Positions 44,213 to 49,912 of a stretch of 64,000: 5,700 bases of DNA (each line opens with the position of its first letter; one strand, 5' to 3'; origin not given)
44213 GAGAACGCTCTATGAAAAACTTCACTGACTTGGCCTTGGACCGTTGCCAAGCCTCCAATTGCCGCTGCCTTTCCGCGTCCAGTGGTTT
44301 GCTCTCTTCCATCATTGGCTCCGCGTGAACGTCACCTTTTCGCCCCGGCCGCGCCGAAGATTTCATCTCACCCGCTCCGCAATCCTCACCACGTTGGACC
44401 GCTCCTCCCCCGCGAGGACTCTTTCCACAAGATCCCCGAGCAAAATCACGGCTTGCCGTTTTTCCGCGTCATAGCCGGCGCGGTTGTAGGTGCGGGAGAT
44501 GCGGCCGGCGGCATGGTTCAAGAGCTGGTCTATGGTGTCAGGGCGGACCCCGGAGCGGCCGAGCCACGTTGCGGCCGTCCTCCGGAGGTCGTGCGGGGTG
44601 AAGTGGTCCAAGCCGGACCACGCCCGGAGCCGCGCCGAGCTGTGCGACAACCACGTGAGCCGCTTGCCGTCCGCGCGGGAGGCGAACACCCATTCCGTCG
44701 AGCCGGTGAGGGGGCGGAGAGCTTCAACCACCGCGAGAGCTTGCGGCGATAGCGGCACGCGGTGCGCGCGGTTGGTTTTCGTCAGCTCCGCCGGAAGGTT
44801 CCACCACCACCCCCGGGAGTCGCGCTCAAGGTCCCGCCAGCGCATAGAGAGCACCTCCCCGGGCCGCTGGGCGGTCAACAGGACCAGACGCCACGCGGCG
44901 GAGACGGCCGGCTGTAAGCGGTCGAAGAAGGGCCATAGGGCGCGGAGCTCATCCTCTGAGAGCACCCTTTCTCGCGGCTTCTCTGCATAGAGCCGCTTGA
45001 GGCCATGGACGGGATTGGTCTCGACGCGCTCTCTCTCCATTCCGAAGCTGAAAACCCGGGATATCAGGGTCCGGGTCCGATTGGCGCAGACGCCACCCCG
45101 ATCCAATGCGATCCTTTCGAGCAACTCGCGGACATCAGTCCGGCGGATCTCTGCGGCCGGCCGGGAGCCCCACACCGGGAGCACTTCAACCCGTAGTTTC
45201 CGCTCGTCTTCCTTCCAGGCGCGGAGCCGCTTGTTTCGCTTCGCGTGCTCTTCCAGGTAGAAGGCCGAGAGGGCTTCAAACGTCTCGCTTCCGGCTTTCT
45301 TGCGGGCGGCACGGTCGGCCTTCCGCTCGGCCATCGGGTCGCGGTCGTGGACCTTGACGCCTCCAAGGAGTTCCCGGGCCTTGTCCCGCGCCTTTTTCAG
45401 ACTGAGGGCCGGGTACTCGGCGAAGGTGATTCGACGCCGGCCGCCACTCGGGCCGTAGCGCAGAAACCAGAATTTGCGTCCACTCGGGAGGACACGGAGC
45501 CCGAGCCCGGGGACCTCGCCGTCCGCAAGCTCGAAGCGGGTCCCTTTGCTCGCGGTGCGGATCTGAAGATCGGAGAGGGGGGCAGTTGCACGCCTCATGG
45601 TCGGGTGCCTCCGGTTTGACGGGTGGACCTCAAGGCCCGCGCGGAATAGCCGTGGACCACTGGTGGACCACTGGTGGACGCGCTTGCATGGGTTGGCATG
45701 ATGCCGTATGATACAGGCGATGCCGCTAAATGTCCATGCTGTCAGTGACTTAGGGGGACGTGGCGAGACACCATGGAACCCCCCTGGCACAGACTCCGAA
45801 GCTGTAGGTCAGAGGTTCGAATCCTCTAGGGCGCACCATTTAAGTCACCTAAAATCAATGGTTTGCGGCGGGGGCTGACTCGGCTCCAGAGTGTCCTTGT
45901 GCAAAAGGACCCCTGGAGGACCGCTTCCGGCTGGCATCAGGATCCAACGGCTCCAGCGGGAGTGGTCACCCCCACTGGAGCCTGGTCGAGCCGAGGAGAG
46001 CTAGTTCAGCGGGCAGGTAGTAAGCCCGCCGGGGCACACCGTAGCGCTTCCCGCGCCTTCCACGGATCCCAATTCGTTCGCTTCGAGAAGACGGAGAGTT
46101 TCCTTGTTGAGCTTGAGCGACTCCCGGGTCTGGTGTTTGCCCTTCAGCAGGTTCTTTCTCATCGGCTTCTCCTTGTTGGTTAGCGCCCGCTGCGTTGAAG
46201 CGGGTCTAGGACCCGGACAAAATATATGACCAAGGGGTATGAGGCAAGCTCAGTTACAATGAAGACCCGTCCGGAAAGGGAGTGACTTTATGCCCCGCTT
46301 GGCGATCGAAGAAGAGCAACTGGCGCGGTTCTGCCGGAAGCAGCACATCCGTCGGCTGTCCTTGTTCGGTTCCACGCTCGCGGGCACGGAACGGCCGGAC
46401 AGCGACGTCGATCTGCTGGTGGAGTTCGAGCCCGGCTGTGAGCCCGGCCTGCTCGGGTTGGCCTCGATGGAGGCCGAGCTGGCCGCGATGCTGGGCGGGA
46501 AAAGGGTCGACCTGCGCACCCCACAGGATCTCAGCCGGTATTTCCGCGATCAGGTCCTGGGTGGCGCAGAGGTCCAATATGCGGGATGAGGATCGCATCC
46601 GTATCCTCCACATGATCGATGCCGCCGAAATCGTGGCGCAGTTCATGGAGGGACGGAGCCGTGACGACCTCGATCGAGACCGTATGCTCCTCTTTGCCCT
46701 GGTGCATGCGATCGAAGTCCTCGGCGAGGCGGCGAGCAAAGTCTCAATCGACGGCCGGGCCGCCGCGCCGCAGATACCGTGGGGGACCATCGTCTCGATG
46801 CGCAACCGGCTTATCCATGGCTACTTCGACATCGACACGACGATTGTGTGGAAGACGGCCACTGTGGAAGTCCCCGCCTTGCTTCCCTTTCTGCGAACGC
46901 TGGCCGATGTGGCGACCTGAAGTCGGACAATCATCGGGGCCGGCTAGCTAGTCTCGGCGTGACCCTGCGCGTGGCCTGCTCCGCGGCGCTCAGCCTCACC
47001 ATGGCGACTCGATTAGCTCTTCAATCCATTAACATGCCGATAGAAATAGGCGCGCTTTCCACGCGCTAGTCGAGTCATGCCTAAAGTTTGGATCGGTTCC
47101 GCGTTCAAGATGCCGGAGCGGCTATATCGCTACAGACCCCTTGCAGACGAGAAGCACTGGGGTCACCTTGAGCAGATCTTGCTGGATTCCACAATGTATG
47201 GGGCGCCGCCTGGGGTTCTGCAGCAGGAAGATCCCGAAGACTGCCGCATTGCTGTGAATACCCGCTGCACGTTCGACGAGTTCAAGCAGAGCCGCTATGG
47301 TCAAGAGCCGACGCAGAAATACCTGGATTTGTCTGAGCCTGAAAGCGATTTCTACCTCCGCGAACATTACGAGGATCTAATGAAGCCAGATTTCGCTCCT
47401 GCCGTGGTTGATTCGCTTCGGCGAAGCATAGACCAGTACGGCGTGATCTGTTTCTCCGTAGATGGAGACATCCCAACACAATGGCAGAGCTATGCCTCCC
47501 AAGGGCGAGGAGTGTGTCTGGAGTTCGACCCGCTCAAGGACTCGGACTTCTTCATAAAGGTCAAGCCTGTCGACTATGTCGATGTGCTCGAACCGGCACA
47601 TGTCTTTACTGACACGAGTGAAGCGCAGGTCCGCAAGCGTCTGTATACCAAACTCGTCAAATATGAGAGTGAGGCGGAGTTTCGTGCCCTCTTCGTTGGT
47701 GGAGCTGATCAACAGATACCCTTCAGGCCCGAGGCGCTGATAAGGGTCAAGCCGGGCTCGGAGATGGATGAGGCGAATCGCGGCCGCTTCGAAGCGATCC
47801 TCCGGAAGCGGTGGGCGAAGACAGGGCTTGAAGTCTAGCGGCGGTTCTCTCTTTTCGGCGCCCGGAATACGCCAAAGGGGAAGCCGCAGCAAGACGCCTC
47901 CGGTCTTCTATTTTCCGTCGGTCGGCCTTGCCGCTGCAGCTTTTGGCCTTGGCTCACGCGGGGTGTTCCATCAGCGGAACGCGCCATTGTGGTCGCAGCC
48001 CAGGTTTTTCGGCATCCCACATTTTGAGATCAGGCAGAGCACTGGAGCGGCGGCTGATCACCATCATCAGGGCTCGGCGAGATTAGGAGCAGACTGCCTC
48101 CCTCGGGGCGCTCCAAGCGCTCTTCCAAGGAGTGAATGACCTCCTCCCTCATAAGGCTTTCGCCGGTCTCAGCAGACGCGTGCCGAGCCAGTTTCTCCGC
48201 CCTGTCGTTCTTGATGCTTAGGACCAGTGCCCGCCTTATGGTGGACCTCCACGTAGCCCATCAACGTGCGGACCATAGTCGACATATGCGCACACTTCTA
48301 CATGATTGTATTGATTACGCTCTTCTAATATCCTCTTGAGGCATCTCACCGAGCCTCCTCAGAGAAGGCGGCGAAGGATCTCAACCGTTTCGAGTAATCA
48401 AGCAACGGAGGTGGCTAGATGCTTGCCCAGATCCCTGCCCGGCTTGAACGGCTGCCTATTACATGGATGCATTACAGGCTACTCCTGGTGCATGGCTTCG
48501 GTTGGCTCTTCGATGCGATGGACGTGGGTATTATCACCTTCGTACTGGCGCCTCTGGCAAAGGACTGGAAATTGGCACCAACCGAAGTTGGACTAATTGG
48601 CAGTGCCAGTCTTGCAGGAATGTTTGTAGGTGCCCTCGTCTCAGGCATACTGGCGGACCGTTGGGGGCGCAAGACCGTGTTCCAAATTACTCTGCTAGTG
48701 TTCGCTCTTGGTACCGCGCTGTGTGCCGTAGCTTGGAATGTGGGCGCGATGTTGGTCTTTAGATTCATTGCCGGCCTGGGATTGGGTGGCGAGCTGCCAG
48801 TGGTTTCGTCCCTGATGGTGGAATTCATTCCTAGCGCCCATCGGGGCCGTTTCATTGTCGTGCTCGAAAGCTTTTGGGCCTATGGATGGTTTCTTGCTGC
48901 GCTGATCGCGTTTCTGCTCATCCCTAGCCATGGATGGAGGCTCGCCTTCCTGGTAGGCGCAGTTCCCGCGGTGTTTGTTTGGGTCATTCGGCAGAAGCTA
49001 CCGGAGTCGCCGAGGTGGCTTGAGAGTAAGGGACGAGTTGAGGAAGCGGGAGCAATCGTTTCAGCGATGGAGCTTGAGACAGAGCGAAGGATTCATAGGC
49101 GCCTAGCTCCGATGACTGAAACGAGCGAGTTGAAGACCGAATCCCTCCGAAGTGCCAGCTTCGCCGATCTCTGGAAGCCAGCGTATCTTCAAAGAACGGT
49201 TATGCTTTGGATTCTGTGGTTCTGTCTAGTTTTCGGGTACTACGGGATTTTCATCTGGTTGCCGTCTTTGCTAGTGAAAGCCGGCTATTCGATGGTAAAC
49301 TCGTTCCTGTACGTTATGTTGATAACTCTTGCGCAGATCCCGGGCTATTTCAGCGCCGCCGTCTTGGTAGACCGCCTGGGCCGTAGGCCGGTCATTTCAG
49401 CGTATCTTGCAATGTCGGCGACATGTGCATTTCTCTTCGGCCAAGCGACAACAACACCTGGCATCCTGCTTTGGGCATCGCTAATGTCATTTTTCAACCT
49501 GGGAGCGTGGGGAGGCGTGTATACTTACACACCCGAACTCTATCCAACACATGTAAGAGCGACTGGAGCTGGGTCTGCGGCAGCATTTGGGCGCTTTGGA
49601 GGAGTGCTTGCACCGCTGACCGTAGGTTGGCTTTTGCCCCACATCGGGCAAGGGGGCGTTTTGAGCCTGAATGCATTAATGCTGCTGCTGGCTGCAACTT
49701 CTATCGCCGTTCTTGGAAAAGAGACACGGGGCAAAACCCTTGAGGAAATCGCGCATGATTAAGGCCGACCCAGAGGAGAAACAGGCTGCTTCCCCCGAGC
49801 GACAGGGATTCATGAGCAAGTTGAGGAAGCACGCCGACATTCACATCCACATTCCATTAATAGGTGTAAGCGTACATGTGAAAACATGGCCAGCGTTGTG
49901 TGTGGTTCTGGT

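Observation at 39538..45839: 6.2-kb integrative island in tRNA-Arg(CCG) with 46-bp att repeats, P4-like integrase and AlpA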

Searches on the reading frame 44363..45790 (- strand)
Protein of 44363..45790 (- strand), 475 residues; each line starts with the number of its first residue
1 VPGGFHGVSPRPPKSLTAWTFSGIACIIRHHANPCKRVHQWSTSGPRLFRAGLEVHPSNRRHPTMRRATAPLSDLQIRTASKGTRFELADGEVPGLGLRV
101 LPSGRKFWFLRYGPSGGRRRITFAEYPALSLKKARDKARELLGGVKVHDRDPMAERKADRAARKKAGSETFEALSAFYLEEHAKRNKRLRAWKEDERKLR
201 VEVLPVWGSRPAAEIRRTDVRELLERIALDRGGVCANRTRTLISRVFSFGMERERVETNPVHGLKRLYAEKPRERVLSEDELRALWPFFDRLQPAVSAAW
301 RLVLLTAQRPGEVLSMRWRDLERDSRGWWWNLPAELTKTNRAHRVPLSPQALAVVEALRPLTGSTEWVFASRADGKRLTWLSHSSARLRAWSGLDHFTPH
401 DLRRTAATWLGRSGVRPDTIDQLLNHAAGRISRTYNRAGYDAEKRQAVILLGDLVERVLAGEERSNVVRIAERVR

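Call 11: search_protein_families(library=pfam, max_evalue=0.01, proteins=[window:44363-45790:-])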
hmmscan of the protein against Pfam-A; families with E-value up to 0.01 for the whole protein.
window:44363-45790:- (475 aa): 4 families
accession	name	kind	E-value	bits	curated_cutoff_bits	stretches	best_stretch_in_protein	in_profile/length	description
PF00589.27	Phage_integrase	-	8e-24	84.8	27.1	1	276-438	2-168/172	Phage integrase family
PF13356.12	Arm-DNA-bind_3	-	2.3e-18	66.5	27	1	72-158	1-82/83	Arm DNA-binding domain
PF22022.2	Phage_int_M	-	6.5e-09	36.4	27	1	171-265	1-94/96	Phage integrase central domain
PF11917.13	DUF3435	-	0.0099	15.3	25.8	0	298-322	30-54/418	Protein of unknown function (DUF3435)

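Call 12: search_protein_families(library=phrogs, max_evalue=0.01, proteins=[window:44363-45790:-])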
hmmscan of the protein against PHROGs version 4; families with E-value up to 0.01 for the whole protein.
window:44363-45790:- (475 aa): 6 families
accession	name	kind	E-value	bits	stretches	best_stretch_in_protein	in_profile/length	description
phrog_1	-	integration and excision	1.2e-67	230.5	1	47-460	67-456/611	integrase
phrog_216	-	integration and excision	2.4e-30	106.7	1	239-447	18-233/301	integrase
phrog_3423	-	unknown function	3.3e-21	76.9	1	65-216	1-149/157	-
phrog_7244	-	integration and excision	9.3e-14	52.3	1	203-321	106-223/263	integrase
phrog_24775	-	unknown function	7.7e-11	43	1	395-465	26-96/101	-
phrog_17497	-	unknown function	8.4e-11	43.1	1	393-448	54-109/133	-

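Call 15: search_protein_families(library=ncbifam, max_evalue=0.01, proteins=[window:44363-45790:-])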
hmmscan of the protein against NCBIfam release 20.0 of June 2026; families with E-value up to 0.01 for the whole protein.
window:44363-45790:- (475 aa): 5 families
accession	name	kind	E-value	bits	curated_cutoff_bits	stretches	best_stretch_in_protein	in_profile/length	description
NF007246.0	PRK09692.1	domain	3.2e-34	118.2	434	1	65-458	1-396/413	integrase domain-containing protein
NF040815.2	recomb_XerA_Arch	equivalog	3.9e-07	29.9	220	1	215-439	38-255/263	site-specific tyrosine recombinase/integron integrase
TIGR02224.1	recomb_XerC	equivalog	1.3e-05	24.7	335.15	1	211-428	40-267/295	tyrosine recombinase XerC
NF001399.0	PRK00283.1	subfamily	0.00018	20.9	279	1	185-428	23-273/300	tyrosine recombinase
TIGR02225.1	recomb_XerD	equivalog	0.0018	17.6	329.6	1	185-428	14-264/290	site-specific tyrosine recombinase XerD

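Call 23: find_related_loci(query=window:44366-45598:-, collection=genome_contigs, flank=10000)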
Query seq(411 aa) (411 aa) in genome_contigs; peptide patterns used: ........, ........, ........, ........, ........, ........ (x = any residue, [..] = any of these).
259 stretches matched a pattern; 32 encode a relative of the query (tblastn E <= 1e-3); 31 distinct loci.
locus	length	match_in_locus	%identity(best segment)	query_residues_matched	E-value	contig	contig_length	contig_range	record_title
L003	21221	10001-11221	94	1-407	0e+0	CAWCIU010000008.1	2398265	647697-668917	MAG: uncultured Acidobacteriota bacterium isolate MFD04580.bin.1.152 genome assembly, contig: contig_3330, whole genome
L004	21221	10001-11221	93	1-407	0e+0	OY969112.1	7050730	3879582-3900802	MAG: uncultured Acidobacteriota bacterium isolate MFD04212.bin.1.16 genome assembly, chromosome: 1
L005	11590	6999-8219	90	1-407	0e+0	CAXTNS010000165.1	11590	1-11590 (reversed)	MAG TPA_asm: uncultured Thermoanaerobaculia bacterium isolate public_SRR14722161_metawrap_bin.3 genome assembly, contig:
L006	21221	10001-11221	89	1-407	0e+0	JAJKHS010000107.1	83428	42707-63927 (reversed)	MAG: Thermoanaerobaculum sp. isolate b48_HoplandSoilSeptJan k101_5985697, whole genome shotgun sequence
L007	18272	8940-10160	91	1-407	0e+0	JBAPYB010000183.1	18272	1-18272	MAG: Thermoanaerobaculia bacterium isolate MFD00413_ilm_asm_bin5 k127_33579, whole genome shotgun sequence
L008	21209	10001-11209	90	1-403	0e+0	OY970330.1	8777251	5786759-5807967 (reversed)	MAG: Thermoanaerobaculaceae bacterium isolate MFD05537.bin.c.1 genome assembly, chromosome: 1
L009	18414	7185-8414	88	1-410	0e+0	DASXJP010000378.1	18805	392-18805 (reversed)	MAG TPA_asm: Thermoanaerobaculia bacterium isolate SMAG_U5251 k141_4520302, whole genome shotgun sequence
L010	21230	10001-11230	86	1-410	0e+0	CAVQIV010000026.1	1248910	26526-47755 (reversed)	MAG: Thermoanaerobaculaceae bacterium isolate MFD10043.bin.2.76 genome assembly, contig: contig_9218, whole genome shotg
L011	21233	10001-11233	83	1-407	0e+0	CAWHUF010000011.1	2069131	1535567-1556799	MAG: uncultured Acidobacteriota bacterium isolate MFD03066.bin.1.255 genome assembly, contig: contig_4016, whole genome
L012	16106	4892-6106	81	1-403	0e+0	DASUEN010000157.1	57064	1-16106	MAG TPA_asm: Thermoanaerobaculia bacterium isolate SMAG_U1354 k141_388532, whole genome shotgun sequence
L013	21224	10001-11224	81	1-407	0e+0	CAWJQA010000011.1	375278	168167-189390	MAG: uncultured Holophagales bacterium isolate MFD02979.bin.2.191 genome assembly, contig: contig_62822, whole genome sh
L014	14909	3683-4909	81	1-407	0e+0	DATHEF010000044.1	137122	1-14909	MAG TPA_asm: Thermoanaerobaculia bacterium isolate SMAG_U12414 k141_803055, whole genome shotgun sequence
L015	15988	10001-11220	94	1-407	0e+0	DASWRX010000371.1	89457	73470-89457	MAG TPA_asm: Thermoanaerobaculia bacterium isolate SMAG_U3534 k141_972729, whole genome shotgun sequence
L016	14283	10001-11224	82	1-407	0e+0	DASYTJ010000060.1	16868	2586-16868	MAG TPA_asm: Thermoanaerobaculia bacterium isolate SMAG_U4564 k141_1286620, whole genome shotgun sequence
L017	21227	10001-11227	79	1-407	0e+0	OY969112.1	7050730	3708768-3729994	MAG: uncultured Acidobacteriota bacterium isolate MFD04212.bin.1.16 genome assembly, chromosome: 1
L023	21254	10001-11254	63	2-407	2e-153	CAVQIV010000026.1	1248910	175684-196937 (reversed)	MAG: Thermoanaerobaculaceae bacterium isolate MFD10043.bin.2.76 genome assembly, contig: contig_9218, whole genome shotg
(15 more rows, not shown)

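Call 50: find_related_loci(query=window:44366-45598:-, collection=viral_contigs, flank=10000)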
Query seq(411 aa) (411 aa) in viral_contigs; peptide patterns used: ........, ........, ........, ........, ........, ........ (x = any residue, [..] = any of these).
16 stretches matched a pattern; 1 encode a relative of the query (tblastn E <= 1e-3); 1 distinct loci.
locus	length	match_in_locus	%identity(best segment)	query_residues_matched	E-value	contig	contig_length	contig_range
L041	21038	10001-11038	43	26-384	5e-71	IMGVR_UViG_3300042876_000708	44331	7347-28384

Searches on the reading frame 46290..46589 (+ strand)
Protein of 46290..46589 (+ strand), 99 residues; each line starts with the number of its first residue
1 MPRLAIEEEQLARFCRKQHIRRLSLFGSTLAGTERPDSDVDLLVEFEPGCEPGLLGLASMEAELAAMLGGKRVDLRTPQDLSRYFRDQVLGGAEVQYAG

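Call 14: search_protein_families(library=padloc, max_evalue=0.01, proteins=[window:46290-46589:+])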
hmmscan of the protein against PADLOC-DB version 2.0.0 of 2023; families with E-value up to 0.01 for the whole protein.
window:46290-46589:+ (99 aa): 7 families
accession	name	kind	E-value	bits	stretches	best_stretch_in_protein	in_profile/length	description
PDLC04902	PDC-S09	-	1.2e-22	78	1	5-97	6-95/97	-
PDLC04904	PDC-S09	-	7e-19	66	1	6-93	11-95/104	-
PDLC04905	PDC-S09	-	9.9e-17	59.1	1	4-97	5-99/101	-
PDLC04906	PDC-S09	-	2.8e-14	51.3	1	8-93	12-95/98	-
PDLC04907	PDC-S09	-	0.0001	20.4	1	11-45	18-52/114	-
PDLC04903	PDC-S09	-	0.00025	19.3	1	17-44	23-50/108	-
PDLC04368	PDC-M05A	-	0.0079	14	1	17-44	104-131/201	-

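Call 89: search_protein_families(library=pfam, max_evalue=0.001, proteins=[window:46290-46589:+])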
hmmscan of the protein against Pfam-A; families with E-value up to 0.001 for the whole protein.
window:46290-46589:+ (99 aa): 2 families
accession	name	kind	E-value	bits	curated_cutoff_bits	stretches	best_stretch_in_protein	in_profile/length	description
PF01909.29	NTP_transf_2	-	3.1e-10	40.8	21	1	10-89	4-86/93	Nucleotidyltransferase domain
PF18765.7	Polbeta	-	2.4e-09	37.7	26.9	1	9-93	1-84/93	Polymerase beta, Nucleotidyltransferase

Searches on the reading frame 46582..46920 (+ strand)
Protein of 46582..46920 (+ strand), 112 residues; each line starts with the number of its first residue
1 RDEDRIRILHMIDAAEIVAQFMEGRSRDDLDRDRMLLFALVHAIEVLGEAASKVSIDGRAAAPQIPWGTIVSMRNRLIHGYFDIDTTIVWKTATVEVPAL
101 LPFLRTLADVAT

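Call 89: search_protein_families(library=pfam, max_evalue=0.001, proteins=[window:46582-46920:+])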
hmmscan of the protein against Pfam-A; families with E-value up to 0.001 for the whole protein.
window:46582-46920:+ (112 aa): 1 family
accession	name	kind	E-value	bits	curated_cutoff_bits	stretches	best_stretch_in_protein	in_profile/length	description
PF01934.22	HepT-like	-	4.7e-23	81.6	23.5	1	11-106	1-119/120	Ribonuclease HepT-like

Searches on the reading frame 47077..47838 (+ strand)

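Call 14: search_protein_families(library=padloc, max_evalue=0.01, proteins=[window:47077-47838:+])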
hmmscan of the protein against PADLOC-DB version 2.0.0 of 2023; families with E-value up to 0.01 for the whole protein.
window:47077-47838:+ (253 aa): 4 families
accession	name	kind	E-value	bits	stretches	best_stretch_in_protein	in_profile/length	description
PDLC04994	PDC-S31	-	7e-24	82.6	1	9-245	12-250/273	-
PDLC04990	PDC-S31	-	2.5e-20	71.4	1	13-244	6-236/259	-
PDLC04991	PDC-S31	-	1.2e-11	42.7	1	106-244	50-180/208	-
PDLC04992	PDC-S31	-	0.0024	15.7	1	114-171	50-110/220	-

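Call 89: search_protein_families(library=pfam, max_evalue=0.001, proteins=[window:47077-47838:+])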
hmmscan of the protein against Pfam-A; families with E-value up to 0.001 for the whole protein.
window:47077-47838:+ (253 aa): 0 families

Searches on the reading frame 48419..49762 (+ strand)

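Call 89: search_protein_families(library=pfam, max_evalue=0.001, proteins=[window:48419-49762:+])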
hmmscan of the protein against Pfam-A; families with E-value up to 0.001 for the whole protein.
window:48419-49762:+ (447 aa): 4 families
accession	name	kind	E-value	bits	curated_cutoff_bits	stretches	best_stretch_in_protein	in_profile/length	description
PF07690.21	MFS_1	-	2.7e-56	191.4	33.4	2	30-399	6-347/347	Major Facilitator Superfamily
PF00083.30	Sugar_tr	-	4.2e-56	191.1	22.3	1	55-445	46-449/452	Sugar (and other) transporter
PF06779.20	MFS_4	-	1.2e-10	41.8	26.3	2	40-146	13-121/364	Uncharacterised MFS-type transporter YbfB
PF12832.13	MFS_1_like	-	4.6e-07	29.6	25.2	1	49-390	28-345/373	MFS_1 like family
